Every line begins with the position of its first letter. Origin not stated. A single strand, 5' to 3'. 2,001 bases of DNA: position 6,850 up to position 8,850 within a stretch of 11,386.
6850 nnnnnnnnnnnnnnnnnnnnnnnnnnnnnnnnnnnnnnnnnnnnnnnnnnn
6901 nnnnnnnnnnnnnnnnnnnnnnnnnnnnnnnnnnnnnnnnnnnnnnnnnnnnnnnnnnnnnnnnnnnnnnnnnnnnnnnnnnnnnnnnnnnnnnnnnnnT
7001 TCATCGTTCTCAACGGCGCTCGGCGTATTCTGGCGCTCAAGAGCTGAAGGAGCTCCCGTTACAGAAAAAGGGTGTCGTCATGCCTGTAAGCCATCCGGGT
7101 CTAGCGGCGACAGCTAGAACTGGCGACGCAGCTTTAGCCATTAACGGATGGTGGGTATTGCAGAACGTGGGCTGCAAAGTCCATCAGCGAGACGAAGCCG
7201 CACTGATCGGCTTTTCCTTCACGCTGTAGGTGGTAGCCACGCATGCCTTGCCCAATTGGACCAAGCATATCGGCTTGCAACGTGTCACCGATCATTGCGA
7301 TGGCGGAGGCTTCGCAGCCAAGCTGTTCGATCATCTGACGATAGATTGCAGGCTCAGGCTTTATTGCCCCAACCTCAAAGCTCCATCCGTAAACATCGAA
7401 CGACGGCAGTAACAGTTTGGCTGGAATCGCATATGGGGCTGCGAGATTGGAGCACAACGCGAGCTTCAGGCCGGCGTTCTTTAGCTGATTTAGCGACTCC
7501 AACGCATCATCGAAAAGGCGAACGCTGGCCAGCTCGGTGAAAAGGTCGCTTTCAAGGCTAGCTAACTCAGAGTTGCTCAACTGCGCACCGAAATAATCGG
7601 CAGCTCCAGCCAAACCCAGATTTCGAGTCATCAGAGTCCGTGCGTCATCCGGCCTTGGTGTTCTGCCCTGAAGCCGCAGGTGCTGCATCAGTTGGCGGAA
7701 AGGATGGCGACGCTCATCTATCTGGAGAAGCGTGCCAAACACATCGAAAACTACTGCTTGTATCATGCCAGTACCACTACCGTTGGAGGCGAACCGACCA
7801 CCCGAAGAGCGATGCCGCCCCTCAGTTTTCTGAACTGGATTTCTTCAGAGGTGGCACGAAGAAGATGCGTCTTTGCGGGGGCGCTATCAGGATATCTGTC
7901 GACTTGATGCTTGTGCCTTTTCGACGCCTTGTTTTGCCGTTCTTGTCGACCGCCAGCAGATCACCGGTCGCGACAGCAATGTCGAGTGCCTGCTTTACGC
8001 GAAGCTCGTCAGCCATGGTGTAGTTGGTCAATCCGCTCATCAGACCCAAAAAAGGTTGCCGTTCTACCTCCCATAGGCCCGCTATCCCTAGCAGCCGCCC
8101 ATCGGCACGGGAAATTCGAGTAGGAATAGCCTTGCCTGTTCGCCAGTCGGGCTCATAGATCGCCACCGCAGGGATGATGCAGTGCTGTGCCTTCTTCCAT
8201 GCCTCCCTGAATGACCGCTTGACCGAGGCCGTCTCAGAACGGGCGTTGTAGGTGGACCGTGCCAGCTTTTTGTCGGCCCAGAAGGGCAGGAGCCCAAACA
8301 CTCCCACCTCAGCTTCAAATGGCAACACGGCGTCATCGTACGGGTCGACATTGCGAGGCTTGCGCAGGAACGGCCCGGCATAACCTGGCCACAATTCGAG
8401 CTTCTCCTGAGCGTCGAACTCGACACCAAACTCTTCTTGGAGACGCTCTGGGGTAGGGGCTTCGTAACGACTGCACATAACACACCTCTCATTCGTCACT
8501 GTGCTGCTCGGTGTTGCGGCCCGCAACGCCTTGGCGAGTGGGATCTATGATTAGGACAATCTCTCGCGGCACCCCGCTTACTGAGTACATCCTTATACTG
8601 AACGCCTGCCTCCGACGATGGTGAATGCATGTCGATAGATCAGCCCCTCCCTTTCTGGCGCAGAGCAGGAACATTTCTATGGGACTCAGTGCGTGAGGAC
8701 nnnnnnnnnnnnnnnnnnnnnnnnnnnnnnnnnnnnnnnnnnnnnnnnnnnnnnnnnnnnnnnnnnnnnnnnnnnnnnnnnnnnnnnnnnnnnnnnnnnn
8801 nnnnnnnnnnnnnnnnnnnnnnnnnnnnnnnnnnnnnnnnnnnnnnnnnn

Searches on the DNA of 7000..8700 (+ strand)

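Call 6: search_dna_similar(query=window:7000-8700:+, collection=plasmids, mode=near, max_rows=20)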
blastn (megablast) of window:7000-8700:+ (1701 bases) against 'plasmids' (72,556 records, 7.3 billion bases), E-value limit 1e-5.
Records with a match: 6; places in all: 7; records where one place covers at least 80% of the query: 0.
Best place of each record, by identity: >=99% 2; 90-95% 2; 80-90% 2.
By first word of the organism name: Stutzerimonas 4; Pseudomonas 2.
By predicted mobility (MOB-suite, as given by PLSDB): non-mobilizable 5; mobilizable 1.
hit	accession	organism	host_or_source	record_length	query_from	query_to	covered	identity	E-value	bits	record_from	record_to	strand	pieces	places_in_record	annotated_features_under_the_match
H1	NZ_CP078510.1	Stutzerimonas stutzeri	mixed culture,marine sludge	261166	258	1068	48%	81.8%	0e+0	676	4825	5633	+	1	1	HAD family hydrolase | three-Cys-motif partner protein TcmP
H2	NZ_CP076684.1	Stutzerimonas zhaodongensis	isolated microorganism,Ocean water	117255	1064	1701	38%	99.4%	0e+0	1155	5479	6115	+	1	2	SOS response-associated peptidase family protein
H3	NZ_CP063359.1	Stutzerimonas stutzeri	Homo sapiens,Cerebrospinal ...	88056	1068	1701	37%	93.1%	0e+0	928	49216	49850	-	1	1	SOS response-associated peptidase family protein | DUF6685 family protein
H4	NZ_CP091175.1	Stutzerimonas stutzeri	cell culture,wwtp active sludge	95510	1219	1701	28%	100.0%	0e+0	893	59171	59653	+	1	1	SOS response-associated peptidase family protein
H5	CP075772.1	Pseudomonas aeruginosa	Homo sapiens,Cell culture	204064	1153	1437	17%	94.0%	5e-118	433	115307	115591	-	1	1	none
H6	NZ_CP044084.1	Pseudomonas luteola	Homo sapiens,clinical isolate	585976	808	1071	16%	87.9%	2e-81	311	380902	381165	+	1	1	three-Cys-motif partner protein TcmP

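Call 7: get_annotated_region(hit=H1, flank=6000)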
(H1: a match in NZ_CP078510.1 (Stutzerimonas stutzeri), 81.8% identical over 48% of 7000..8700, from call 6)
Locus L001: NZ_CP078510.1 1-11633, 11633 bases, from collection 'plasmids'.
description: Stutzerimonas stutzeri strain S116 plasmid unnamed, complete sequence
organism: Stutzerimonas stutzeri (NCBI taxid 316)
taxonomy: Bacteria; Pseudomonadota; Gammaproteobacteria; Pseudomonadales; Pseudomonadaceae; Stutzerimonas; Stutzerimonas stutzeri
host: -; source: mixed culture,marine sludge; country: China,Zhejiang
typing (MOB-suite, as given by PLSDB): mobilizable; replicon rep_cluster_1516; relaxase MOBH
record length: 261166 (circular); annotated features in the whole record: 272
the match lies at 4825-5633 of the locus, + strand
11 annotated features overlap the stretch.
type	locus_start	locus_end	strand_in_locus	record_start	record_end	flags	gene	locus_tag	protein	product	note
CDS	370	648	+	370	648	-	merP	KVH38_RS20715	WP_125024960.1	mercury resistance system periplasmic binding protein MerP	-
CDS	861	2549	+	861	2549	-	merA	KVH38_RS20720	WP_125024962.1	mercury(II) reductase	-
CDS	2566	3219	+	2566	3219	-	-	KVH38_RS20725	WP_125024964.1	tetratricopeptide repeat protein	-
CDS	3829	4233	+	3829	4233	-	merD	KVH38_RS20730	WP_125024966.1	mercuric resistance transcriptional repressor MerD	-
CDS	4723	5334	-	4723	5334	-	-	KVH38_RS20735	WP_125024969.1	HAD family hydrolase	-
CDS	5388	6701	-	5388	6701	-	-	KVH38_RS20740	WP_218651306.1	three-Cys-motif partner protein TcmP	-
CDS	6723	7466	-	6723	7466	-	-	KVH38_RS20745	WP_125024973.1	phage Gp37/Gp68 family protein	-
CDS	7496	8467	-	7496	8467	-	-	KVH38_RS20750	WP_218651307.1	site-specific integrase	GO:0015074 - DNA integration [Evidence IEA]; GO:0006310 - DNA recombination [Evidence IEA]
CDS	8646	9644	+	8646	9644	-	-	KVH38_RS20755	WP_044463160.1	DNA-binding protein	-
CDS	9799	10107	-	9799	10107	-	-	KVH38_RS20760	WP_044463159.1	hypothetical protein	-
CDS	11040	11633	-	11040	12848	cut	-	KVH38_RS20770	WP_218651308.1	glycoside hydrolase family 15 protein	-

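Call 8: get_annotated_region(hit=H2, flank=6000)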
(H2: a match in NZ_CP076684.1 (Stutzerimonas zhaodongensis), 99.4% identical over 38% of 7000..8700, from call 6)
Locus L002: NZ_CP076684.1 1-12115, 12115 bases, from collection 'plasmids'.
description: Stutzerimonas zhaodongensis strain A252 plasmid megaplasmid, complete sequence
organism: Stutzerimonas zhaodongensis (NCBI taxid 1176257)
taxonomy: Bacteria; Pseudomonadota; Gammaproteobacteria; Pseudomonadales; Pseudomonadaceae; Stutzerimonas; Stutzerimonas zhaodongensis
host: -; source: isolated microorganism,Ocean water; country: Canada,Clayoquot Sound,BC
typing (MOB-suite, as given by PLSDB): non-mobilizable
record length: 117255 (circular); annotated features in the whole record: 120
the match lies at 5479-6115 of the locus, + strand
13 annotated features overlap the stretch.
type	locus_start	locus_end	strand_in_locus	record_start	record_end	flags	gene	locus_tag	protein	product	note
CDS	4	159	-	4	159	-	-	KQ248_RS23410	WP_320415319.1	DUF4113 domain-containing protein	-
CDS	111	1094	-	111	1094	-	-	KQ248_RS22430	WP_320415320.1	Y-family DNA polymerase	-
CDS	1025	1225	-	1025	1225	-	-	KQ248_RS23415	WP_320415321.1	hypothetical protein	-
CDS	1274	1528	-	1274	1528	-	-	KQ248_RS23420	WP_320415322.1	S24 family peptidase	-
CDS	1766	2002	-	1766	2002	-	-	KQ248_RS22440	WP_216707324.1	hypothetical protein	-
CDS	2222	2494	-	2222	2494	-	-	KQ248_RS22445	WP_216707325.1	hypothetical protein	-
CDS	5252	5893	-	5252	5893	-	-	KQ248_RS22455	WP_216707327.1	SOS response-associated peptidase family protein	GO:0006974 - DNA damage response [Evidence IEA]; GO:0018142 - protein-DNA covalent cross-linking [Evidence IEA]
CDS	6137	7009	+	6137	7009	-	-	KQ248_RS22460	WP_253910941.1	DUF6685 family protein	-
CDS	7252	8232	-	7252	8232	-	-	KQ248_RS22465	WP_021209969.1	IS5-like element ISPa52 family transposase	GO:0006313 - DNA transposition [Evidence IEA]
CDS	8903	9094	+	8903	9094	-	-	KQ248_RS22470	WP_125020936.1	hypothetical protein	-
CDS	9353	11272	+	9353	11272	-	-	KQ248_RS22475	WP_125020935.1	methyl-accepting chemotaxis protein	-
CDS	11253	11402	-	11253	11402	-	-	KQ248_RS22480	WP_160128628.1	hypothetical protein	-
CDS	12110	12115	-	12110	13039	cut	-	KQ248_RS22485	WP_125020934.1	FAD-binding protein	-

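Call 9: get_annotated_region(hit=H3, flank=6000)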
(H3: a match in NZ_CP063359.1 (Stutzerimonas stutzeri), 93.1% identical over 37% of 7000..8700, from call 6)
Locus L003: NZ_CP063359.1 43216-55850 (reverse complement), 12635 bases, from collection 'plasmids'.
description: Stutzerimonas stutzeri strain ZDHY95 plasmid pZDHY95-VIM-2, complete sequence
organism: Stutzerimonas stutzeri (NCBI taxid 316)
taxonomy: Bacteria; Pseudomonadota; Gammaproteobacteria; Pseudomonadales; Pseudomonadaceae; Stutzerimonas; Stutzerimonas stutzeri
host: -; source: Homo sapiens,Cerebrospinal fluid,cerebrospinal fluid; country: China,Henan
typing (MOB-suite, as given by PLSDB): non-mobilizable
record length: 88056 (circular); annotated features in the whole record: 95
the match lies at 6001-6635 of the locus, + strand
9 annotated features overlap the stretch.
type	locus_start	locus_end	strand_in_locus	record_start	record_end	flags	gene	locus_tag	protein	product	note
CDS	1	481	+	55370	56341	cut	-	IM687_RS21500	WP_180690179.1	AAA family ATPase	-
CDS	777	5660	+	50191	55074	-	-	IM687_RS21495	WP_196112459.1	type ISP restriction/modification enzyme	-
CDS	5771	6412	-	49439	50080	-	-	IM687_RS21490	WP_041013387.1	SOS response-associated peptidase family protein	GO:0006974 - DNA damage response [Evidence IEA]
CDS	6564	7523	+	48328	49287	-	-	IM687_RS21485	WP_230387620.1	DUF6685 family protein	-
CDS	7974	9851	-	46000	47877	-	mobH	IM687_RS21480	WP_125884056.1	MobH family relaxase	-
CDS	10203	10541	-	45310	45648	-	-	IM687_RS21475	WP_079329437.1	DUF3742 family protein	-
CDS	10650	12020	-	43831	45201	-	-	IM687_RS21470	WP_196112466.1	ISL3 family transposase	-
CDS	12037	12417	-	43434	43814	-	-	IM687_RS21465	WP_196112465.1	transcriptional regulator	-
CDS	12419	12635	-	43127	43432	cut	-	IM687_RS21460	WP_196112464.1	type II toxin-antitoxin system HigB family toxin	-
